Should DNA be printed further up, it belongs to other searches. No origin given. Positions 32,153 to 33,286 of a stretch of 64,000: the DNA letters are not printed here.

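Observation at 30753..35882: Second glycan island with ulosonic-acid-type transferase signatures, another sulfotransferase and a methyltransferase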

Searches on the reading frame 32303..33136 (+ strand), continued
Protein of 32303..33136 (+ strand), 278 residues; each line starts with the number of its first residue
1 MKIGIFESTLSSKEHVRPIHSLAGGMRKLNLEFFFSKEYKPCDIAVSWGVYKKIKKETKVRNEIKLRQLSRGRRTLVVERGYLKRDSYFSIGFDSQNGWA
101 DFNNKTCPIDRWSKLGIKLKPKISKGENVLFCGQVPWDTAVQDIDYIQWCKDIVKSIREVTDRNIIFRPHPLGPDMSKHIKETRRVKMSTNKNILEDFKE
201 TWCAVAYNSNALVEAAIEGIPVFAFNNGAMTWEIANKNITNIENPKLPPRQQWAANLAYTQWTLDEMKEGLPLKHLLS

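Call 72: fold_search(model_id=the predicted structure, library=viral)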
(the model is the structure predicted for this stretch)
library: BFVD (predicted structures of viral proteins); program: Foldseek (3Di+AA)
matches with E <= 10: 980; with E <= 0.001: 33
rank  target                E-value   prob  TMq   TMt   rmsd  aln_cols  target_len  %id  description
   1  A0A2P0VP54            5.1e-23  1.00  0.80  0.31   4.7       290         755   29  Capsule polysaccharide biosynthesis protein [Tetraselmis virus 1]
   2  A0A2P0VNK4            8.0e-22  1.00  0.78  0.73   4.2       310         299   21  Capsule polysaccharide biosynthesis protein [Tetraselmis virus 1]
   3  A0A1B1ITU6            2.8e-20  1.00  0.79  0.46   4.4       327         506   17  (no name in the UniProt tables at hand)
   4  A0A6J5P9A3            1.3e-16  1.00  0.74  0.40   4.1       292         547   22  Glycosyltransferase [uncultured Caudovirales phage]
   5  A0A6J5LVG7            1.3e-15  1.00  0.69  0.55   5.3       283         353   18  Uncharacterized protein [uncultured Caudovirales phage]
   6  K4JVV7                3.3e-15  1.00  0.67  0.77   3.1       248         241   22  Uncharacterized protein [Caulobacter phage CcrColossus]
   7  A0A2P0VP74            2.3e-14  1.00  0.71  0.66   4.8       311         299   15  Uncharacterized protein [Tetraselmis virus 1]
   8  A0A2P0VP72            3.6e-14  1.00  0.72  0.65   4.5       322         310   16  Uncharacterized protein [Tetraselmis virus 1]
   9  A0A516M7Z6            2.2e-12  1.00  0.72  0.55   3.9       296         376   17  (no name in the UniProt tables at hand)
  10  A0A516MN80            7.4e-09  1.00  0.55  0.50   6.0       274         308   14  (no name in the UniProt tables at hand)
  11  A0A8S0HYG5            7.4e-06  1.00  0.33  0.66   3.3       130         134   18  (no name in the UniProt tables at hand)
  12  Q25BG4                1.6e-05  1.00  0.39  0.35  11.7       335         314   11  Putative glycosyltransferase ORF31 [His1 virus (isolate Australia/Victoria)]
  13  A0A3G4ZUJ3            2.5e-05  1.00  0.34  0.18  13.0       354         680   10  Glycosyltransferase [Edafosvirus sp.]
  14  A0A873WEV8            1.4e-04  1.00  0.43  0.34  10.1       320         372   10  (no name in the UniProt tables at hand)
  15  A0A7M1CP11            1.4e-04  0.99  0.36  0.31  12.5       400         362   11  (no name in the UniProt tables at hand)
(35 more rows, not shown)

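Call 86: find_encoding_contigs(protein=P0114, flank=10000, max_places=1)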
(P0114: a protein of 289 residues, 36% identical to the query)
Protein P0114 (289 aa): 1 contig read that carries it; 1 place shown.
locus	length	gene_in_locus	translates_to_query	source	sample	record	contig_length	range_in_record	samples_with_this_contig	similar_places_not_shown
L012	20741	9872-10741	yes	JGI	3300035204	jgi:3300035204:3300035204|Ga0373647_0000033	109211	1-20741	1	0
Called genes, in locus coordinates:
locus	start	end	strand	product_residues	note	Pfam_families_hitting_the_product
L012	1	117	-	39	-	?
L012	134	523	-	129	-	PF00034:Cytochrom_C (faint)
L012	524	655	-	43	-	-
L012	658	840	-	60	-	PF20403:DUF6693 (weak)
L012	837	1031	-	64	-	-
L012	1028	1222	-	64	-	-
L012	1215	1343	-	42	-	-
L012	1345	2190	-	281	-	PF13186:SPASM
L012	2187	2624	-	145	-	PF01583:APS_kinase (weak)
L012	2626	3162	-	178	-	-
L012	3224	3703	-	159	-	PF01618:MotA_ExbB (faint)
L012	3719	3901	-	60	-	-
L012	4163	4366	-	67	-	-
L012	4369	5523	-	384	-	PF00478:IMPDH, PF01070:FMN_dh (weak)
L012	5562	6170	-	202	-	PF01596:Methyltransf_3 (weak), PF13578:Methyltransf_24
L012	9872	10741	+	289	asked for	-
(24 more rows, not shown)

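Call 87: find_encoding_contigs(protein=P0127, flank=10000, max_places=1)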
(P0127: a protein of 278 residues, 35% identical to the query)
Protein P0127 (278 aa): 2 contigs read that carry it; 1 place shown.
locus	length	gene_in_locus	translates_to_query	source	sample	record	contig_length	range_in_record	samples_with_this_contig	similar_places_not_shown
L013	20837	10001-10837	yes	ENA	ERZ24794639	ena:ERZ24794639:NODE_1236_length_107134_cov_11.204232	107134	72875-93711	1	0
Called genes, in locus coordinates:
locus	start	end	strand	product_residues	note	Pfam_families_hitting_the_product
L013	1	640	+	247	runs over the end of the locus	-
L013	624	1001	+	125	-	PF19662:DUF6165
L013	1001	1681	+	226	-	-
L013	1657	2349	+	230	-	-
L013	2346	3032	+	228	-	-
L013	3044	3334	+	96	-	-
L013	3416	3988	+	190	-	PF13578:Methyltransf_24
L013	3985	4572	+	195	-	-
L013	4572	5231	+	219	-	PF01755:Glyco_transf_25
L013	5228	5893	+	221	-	PF13489:Methyltransf_23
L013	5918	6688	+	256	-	PF01467:CTP_transf_like, PF01050:MannoseP_isomer, PF07883:Cupin_2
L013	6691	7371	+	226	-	PF01501:Glyco_transf_8 (faint)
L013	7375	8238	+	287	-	-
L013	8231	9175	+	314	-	-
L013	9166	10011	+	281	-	-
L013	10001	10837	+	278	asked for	-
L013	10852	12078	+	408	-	-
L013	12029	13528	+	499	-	PF00270:DEAD, PF04851:ResIII, PF00271:Helicase_C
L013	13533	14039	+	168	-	-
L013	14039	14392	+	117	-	PF07883:Cupin_2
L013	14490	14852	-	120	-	-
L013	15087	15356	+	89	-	-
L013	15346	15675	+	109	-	PF02311:AraC_binding (weak), PF07883:Cupin_2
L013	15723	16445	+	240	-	PF00793:DAHP_synth_1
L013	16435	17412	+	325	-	PF01208:URO-D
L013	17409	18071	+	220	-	PF02348:CTP_transf_3, PF12804:NTP_transf_3 (weak)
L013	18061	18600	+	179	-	PF05050:Methyltransf_21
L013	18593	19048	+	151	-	-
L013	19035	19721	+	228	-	-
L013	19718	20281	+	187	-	PF13759:2OG-FeII_Oxy_5, PF13640:2OG-FeII_Oxy_3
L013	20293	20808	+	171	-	PF01327:Pep_deformylase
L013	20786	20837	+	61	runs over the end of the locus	-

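Call 88: find_encoding_contigs(protein=P0081, flank=10000, max_places=1)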
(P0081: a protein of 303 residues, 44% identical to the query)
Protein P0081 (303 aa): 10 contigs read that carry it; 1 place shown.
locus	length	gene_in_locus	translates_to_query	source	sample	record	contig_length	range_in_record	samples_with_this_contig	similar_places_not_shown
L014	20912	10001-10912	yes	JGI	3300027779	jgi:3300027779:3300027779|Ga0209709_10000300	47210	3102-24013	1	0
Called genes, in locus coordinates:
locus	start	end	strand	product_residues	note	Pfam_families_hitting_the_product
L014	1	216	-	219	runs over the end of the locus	-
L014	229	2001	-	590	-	PF13522:GATase_6, PF13537:GATase_7, PF00733:Asn_synthase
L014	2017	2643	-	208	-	-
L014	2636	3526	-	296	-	-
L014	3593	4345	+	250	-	PF01501:Glyco_transf_8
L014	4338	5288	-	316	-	-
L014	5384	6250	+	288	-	-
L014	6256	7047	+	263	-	-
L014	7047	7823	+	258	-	PF13640:2OG-FeII_Oxy_3 (weak)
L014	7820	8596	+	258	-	-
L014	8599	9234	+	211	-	PF00777:Glyco_transf_29 (weak)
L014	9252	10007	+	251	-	PF00777:Glyco_transf_29 (weak)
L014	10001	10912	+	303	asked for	-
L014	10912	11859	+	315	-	PF00777:Glyco_transf_29 (weak)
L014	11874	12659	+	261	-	PF03721:UDPG_MGDP_dh_N, PF00984:UDPG_MGDP_dh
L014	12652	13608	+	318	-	PF01073:3Beta_HSD, PF01370:Epimerase, PF02719:Polysacc_synt_2, PF04321:RmlD_sub_bind, PF07993:NAD_binding_4 (faint), PF16363:GDP_Man_Dehyd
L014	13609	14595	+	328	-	PF01370:Epimerase, PF04321:RmlD_sub_bind (weak), PF16363:GDP_Man_Dehyd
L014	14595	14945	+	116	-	PF01050:MannoseP_isomer, PF07883:Cupin_2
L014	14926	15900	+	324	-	PF00534:Glycos_transf_1 (weak)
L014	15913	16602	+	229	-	PF00535:Glycos_transf_2, PF10111:Glyco_tranf_2_2, PF13641:Glyco_tranf_2_3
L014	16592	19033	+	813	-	PF00534:Glycos_transf_1, PF13692:Glyco_trans_1_4, PF00091:Tubulin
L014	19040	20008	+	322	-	PF01510:Amidase_2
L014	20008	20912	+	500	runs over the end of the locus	PF00270:DEAD (weak), PF04851:ResIII, PF00271:Helicase_C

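Call 89: find_encoding_contigs(protein=P0112, flank=10000, max_places=1)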
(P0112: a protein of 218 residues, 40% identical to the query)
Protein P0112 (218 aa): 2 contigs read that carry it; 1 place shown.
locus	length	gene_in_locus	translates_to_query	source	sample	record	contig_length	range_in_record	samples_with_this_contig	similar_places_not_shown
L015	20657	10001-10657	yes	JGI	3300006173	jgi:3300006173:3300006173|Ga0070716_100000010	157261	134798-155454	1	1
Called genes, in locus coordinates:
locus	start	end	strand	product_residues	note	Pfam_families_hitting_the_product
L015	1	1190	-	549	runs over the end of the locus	PF01451:LMWPc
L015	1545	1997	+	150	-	PF00903:Glyoxalase, PF18029:Glyoxalase_6 (weak)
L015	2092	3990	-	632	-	PF13454:NAD_binding_9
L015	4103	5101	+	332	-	PF00491:Arginase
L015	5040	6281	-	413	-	PF10100:Staph_opine_DH (faint), PF02317:Octopine_DH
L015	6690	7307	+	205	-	-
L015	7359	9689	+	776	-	PF07732:Cu-oxidase_3 (faint), PF07731:Cu-oxidase_2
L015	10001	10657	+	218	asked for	-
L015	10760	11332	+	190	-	PF13640:2OG-FeII_Oxy_3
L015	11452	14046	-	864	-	-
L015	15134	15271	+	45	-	-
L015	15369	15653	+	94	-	PF05015:HigB-like_toxin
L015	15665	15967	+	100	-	PF01381:HTH_3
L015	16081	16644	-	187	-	-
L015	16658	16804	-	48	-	-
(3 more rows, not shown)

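Call 90: find_encoding_contigs(protein=P0116, flank=10000, max_places=1)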
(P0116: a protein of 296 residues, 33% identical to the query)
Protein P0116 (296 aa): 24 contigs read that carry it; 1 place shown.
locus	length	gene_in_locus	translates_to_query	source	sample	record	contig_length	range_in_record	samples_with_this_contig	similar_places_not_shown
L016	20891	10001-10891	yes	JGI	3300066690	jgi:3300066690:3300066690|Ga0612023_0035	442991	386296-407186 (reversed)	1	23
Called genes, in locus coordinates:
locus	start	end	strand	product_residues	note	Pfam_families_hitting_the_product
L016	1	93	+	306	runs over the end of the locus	-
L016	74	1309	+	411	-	PF00521:DNA_topoisoIV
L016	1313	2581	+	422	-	-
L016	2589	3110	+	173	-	-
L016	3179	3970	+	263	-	PF00929:RNase_T, PF20600:ExoX-like_C (weak)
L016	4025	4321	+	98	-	-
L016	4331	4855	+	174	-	-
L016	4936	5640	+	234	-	PF04542:Sigma70_r2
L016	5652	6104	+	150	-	-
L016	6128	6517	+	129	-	-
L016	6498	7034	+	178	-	-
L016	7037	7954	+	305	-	-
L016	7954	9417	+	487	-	PF01973:MptE-like, PF27901:WaaZ_KDO_III (faint)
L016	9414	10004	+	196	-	PF03567:Sulfotransfer_2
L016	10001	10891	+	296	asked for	-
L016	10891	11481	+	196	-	PF14519:Macro_2 (weak), PF01661:Macro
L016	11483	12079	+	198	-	PF03567:Sulfotransfer_2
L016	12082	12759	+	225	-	PF13489:Methyltransf_23, PF08241:Methyltransf_11 (weak)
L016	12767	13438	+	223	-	PF05050:Methyltransf_21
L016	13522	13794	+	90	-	-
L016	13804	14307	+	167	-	-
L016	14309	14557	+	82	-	-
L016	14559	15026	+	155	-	PF05198:IF3_N, PF00707:IF3_C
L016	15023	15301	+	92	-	-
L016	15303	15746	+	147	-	-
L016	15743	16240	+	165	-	-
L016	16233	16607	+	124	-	-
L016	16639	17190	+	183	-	-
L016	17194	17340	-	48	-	-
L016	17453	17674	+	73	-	-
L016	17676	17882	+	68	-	-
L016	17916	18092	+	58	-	-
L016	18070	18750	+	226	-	PF25186:Tad4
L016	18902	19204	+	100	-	PF00166:Cpn10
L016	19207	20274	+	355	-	PF00226:DnaJ, PF01556:DnaJ_C, PF00684:DnaJ_CXXCXGXG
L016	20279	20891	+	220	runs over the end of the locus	-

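Call 93: find_related_loci(query=A3, collection=viral_contigs, flank=10000)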
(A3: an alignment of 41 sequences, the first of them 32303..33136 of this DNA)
Query A3 (278 aa) in viral_contigs; peptide patterns used: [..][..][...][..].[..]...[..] (x = any residue, [..] = any of these).
600 stretches matched a pattern (row limit reached: there are more); 595 encode a relative of the query (tblastn E <= 1e-3); the best 80 are kept; 80 distinct loci.
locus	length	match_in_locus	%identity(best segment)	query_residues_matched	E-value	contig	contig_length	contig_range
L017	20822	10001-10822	44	1-276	1e-79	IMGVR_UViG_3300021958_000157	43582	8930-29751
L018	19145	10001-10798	45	15-277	3e-72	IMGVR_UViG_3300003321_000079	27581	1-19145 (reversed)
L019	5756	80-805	42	32-276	1e-62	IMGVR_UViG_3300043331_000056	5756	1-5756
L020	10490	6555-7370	39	1-276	2e-61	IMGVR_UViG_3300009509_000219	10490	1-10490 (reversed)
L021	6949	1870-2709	38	1-276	2e-60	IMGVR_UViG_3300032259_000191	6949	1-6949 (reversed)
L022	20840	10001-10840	37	1-276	1e-59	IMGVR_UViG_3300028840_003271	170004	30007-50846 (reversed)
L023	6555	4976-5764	36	12-276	3e-58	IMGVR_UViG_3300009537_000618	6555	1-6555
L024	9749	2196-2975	39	11-276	1e-56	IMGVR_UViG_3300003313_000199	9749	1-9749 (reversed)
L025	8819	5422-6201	39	11-276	1e-55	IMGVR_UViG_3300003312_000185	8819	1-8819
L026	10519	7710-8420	38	38-276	4e-54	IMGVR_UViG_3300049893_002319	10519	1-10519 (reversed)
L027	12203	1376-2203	37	1-276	6e-54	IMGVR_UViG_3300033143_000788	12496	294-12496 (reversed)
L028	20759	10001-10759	40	25-276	6e-54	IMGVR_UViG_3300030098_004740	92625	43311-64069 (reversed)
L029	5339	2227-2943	41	38-277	1e-53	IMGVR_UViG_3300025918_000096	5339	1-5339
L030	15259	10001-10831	35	1-278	7e-53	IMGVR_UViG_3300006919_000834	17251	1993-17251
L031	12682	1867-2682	36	1-276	6e-53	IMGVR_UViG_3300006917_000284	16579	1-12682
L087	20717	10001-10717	34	42-276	4e-35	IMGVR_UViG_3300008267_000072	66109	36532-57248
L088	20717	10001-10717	34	42-276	4e-35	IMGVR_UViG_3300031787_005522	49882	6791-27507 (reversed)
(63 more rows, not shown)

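Call 97: search_protein_families(library=pfam, proteins=[L017:11795-12571:+, L017:8526-9998:+, L017:10838-11569:+, L017:12587-14188:-, L017:7478-8440:-, L017:6770-7420:-, L017:6199-6774:+, L017:4920-5657:-, L017:4327-4890:-, L017:18348-19250:-], max_evalue=0.01)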
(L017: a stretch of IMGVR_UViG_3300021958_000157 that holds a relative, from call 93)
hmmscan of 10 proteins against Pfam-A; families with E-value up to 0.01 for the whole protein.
L017:11795-12571:+ (259 aa): 1 family
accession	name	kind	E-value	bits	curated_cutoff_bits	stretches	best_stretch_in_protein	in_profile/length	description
PF00793.26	DAHP_synth_1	-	1.3e-67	228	25.5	1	2-244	16-259/270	DAHP synthetase I family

L017:8526-9998:+ (491 aa): 2 families
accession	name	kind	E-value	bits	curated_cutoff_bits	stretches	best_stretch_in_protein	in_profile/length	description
PF01973.23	MptE-like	-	5.6e-06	26.7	34.6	0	140-162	145-167/171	6-hydroxymethylpterin diphosphokinase MptE-like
PF01501.26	Glyco_transf_8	-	0.0035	17.4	24.3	1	303-370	76-143/253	Glycosyl transferase family 8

L017:10838-11569:+ (244 aa): 0 families

L017:12587-14188:- (534 aa): 0 families

L017:7478-8440:- (321 aa): 1 family
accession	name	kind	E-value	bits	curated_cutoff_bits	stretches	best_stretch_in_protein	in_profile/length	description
PF19141.5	DUF5824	-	4.9e-09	36.8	25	1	213-273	63-125/127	Family of unknown function (DUF5824)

L017:6770-7420:- (217 aa): 0 families

L017:6199-6774:+ (192 aa): 3 families
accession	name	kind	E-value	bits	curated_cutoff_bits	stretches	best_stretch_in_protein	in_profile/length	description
PF14279.12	HNH_5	-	2.3e-15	56.7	27.5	1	110-154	1-45/56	HNH endonuclease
PF01844.29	HNH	-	2.6e-13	50.3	21.4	1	110-154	1-46/47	HNH endonuclease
PF13395.12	HNH_4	-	7.3e-09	35.9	22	1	120-158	16-54/54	HNH endonuclease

L017:4920-5657:- (246 aa): 6 families
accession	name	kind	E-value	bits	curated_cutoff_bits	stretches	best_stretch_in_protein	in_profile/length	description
PF02562.22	PhoH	-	8.3e-50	169.6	27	1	40-240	7-202/205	PhoH-like protein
PF13604.12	AAA_30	-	1.1e-08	35.5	27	1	38-195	2-129/191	AAA domain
PF13245.12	AAA_19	-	4.2e-06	27.4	25.1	1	50-194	7-129/134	AAA domain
PF00437.27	T2SSE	-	0.00011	21.5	24.9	1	25-84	113-171/370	Type II/IV secretion system protein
PF20720.3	nSTAND3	-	0.0013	18.9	27.2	1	52-98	15-58/155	Novel STAND NTPase 3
PF13401.12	AAA_22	-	0.0081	16.9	27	0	53-191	4-124/130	AAA domain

L017:4327-4890:- (188 aa): 0 families

L017:18348-19250:- (301 aa): 1 family
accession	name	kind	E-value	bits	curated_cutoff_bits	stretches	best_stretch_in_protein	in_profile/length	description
PF17338.8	GP88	-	1.2e-27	97.7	24.4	1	54-287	22-227/230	Gene product 88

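Call 98: search_solved_structures(query=L017:11795-12571:+, max_evalue=0.00001, show_alignments=0)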
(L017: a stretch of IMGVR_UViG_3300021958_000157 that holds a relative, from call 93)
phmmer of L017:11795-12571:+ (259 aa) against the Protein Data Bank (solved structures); distinct sequences matched with E-value up to 0.00001: 50.
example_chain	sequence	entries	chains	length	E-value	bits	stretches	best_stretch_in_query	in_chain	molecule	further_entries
1fwn_A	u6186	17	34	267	7.8e-85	287.5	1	1-242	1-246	2-DEHYDRO-3-DEOXYPHOSPHOOCTONATE ALDOLASE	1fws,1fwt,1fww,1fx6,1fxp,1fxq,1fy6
1t8x_A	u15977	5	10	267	7.5e-84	284.3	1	1-242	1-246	2-dehydro-3-deoxyphosphooctonate aldolase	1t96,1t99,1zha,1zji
1lrn_A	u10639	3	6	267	2e-83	282.9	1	1-242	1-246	KDO-8-phosphate synthetase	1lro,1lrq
2nwr_A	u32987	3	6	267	3.7e-83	282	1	1-242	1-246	2-dehydro-3-deoxyphosphooctonate aldolase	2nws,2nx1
4z1a_A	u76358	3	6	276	1.3e-82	280.2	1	3-250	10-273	2-dehydro-3-deoxyphosphooctonate aldolase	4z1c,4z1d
2nx3_A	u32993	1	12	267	6.2e-82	278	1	1-242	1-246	2-dehydro-3-deoxyphosphooctonate aldolase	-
2nxg_A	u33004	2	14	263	1.9e-81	276.4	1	3-242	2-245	2-dehydro-3-deoxyphosphooctonate aldolase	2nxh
2nxi_A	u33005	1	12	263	2e-81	276.3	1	3-242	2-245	2-dehydro-3-deoxyphosphooctonate aldolase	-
4z1b_A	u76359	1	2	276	3.3e-81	275.6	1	3-250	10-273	2-dehydro-3-deoxyphosphooctonate aldolase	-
2ef9_A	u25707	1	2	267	1.1e-80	273.8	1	1-242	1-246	2-dehydro-3-deoxyphosphooctonate aldolase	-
6mdy_A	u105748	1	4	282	1.6e-75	257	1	5-243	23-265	2-dehydro-3-deoxyphosphooctonate aldolase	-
6bng_A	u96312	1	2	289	2.3e-73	249.9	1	4-241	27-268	2-dehydro-3-deoxyphosphooctonate aldolase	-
3fs2_A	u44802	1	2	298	2.8e-73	249.6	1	5-234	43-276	2-dehydro-3-deoxyphosphooctonate aldolase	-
4lu0_A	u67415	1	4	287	7e-70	238.5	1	4-238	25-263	2-dehydro-3-deoxyphosphooctonate aldolase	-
3tml_A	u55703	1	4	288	3.1e-68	233.1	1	3-239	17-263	2-dehydro-3-deoxyphosphooctonate aldolase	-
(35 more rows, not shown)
